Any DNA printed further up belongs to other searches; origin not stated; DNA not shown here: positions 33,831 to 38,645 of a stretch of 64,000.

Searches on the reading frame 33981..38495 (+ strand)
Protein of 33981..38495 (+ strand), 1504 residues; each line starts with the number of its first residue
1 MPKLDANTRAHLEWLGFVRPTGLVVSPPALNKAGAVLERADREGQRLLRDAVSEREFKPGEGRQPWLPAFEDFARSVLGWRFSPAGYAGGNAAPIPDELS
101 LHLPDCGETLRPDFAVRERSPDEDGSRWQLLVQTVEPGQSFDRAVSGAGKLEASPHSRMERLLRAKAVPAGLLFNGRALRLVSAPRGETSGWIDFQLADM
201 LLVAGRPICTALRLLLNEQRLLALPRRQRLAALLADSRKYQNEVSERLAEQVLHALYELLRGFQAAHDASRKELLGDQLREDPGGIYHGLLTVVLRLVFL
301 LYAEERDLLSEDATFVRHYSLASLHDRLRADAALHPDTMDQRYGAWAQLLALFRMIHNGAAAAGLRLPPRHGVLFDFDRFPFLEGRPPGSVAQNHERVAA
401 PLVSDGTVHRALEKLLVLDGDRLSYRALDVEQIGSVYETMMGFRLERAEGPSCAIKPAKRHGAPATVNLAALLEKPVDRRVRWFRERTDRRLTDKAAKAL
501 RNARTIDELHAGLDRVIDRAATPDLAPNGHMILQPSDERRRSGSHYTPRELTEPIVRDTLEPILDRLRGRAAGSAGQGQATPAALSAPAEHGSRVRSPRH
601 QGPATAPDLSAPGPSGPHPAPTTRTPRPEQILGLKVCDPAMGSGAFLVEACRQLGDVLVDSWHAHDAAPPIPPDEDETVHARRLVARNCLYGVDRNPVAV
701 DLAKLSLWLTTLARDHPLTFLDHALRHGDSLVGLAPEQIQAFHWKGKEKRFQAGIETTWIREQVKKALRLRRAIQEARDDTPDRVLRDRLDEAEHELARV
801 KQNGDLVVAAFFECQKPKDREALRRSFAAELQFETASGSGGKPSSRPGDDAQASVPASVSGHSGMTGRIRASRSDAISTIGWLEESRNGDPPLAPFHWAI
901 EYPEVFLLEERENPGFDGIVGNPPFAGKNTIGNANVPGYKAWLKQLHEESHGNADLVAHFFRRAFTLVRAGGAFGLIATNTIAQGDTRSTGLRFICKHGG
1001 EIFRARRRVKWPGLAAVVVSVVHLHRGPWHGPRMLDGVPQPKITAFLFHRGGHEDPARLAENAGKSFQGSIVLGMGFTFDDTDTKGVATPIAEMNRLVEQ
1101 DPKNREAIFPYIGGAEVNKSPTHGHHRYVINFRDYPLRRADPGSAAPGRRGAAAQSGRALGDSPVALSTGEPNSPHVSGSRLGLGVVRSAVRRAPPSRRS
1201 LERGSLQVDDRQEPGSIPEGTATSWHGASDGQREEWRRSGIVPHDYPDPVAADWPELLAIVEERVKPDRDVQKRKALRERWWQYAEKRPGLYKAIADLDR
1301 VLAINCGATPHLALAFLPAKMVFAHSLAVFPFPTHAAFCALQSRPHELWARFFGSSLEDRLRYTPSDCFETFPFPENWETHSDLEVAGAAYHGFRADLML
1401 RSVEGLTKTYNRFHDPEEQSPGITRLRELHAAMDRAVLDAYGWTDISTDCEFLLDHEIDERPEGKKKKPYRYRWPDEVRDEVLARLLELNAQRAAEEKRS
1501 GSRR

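Call 6: search_protein_families(library=pfam, proteins=[window:33981-38495:+])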
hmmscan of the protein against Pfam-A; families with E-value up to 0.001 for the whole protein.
window:33981-38495:+ (1504 aa): 5 families
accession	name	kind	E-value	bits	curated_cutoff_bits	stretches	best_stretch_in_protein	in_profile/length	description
PF07669.17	Eco57I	-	1.6e-19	71.1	25.3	1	688-984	1-140/171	Eco57I restriction-modification methylase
PF20473.4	MmeI_Mtase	-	3.7e-17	62.8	27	2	919-1023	139-247/259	MmeI, DNA-methyltransferase domain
PF20466.3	MmeI_TRD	-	2.5e-08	34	27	1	1308-1376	138-206/207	MmeI, target recognition domain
PF02384.22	N6_Mtase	-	1.6e-06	28.1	20.4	0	635-716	49-106/311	N-6 DNA Methylase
PF20464.3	MmeI_N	-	3.6e-05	24.6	27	1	152-261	92-180/181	MmeI, N-terminal domain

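Call 16: find_encoding_contigs(protein=window:33981-38495:+, flank=10000, max_places=10)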
Protein window:33981-38495:+ (1504 aa): no gene with exactly this product is on record in the collection.

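Call 22: search_protein_families(library=padloc, proteins=[window:33981-38495:+], max_evalue=0.00001)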
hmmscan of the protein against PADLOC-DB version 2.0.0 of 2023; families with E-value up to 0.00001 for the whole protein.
window:33981-38495:+ (1504 aa): 30 families (the best 25 are shown)
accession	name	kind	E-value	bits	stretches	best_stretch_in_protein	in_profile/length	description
PDLC02643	DrmMI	-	0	1308.1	2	607-1502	575-1321/1347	DrmMI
PDLC02640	DrmMI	-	0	1017.4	3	5-542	4-535/1015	DrmMI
PDLC02638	DrmMI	-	3.6e-244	811.1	2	8-565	4-577/935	DrmMI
PDLC02639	DrmMI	-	5.2e-229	760.6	2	625-1133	278-798/803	DrmMI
PDLC03618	REase_MTase_IIG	-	1.2e-168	561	3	625-1145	586-1085/1429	Type IIG restriction enzyme-methyltransferase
PDLC02644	DrmMI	-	4.8e-158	525.9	3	893-1140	362-598/988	DrmMI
PDLC02646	DrmMI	-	9.9e-114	379.1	2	649-1134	12-501/792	DrmMI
PDLC02645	DrmMI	-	1.3e-100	335.8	2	92-573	93-578/772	DrmMI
PDLC03627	REase_MTase_IIG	-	1.1e-61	206.8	3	1250-1499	796-1030/1136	Type IIG restriction enzyme-methyltransferase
PDLC03599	REase_MTase_IIG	-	9.9e-53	177.2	2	913-1140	467-698/959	Type IIG restriction enzyme-methyltransferase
PDLC02642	DrmMI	-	1.3e-47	160.5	1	8-559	5-569/594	DrmMI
PDLC03622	REase_MTase_IIG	-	4.2e-42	141.7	3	163-415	5-252/1524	Type IIG restriction enzyme-methyltransferase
PDLC02626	DrmD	-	2.3e-31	107.2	1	1330-1501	6-171/276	DrmD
PDLC03598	REase_MTase_IIG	-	4e-27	92.5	2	919-1134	484-700/912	Type IIG restriction enzyme-methyltransferase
PDLC03614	REase_MTase_IIG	-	5.8e-23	78.5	1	629-733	571-680/1584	Type IIG restriction enzyme-methyltransferase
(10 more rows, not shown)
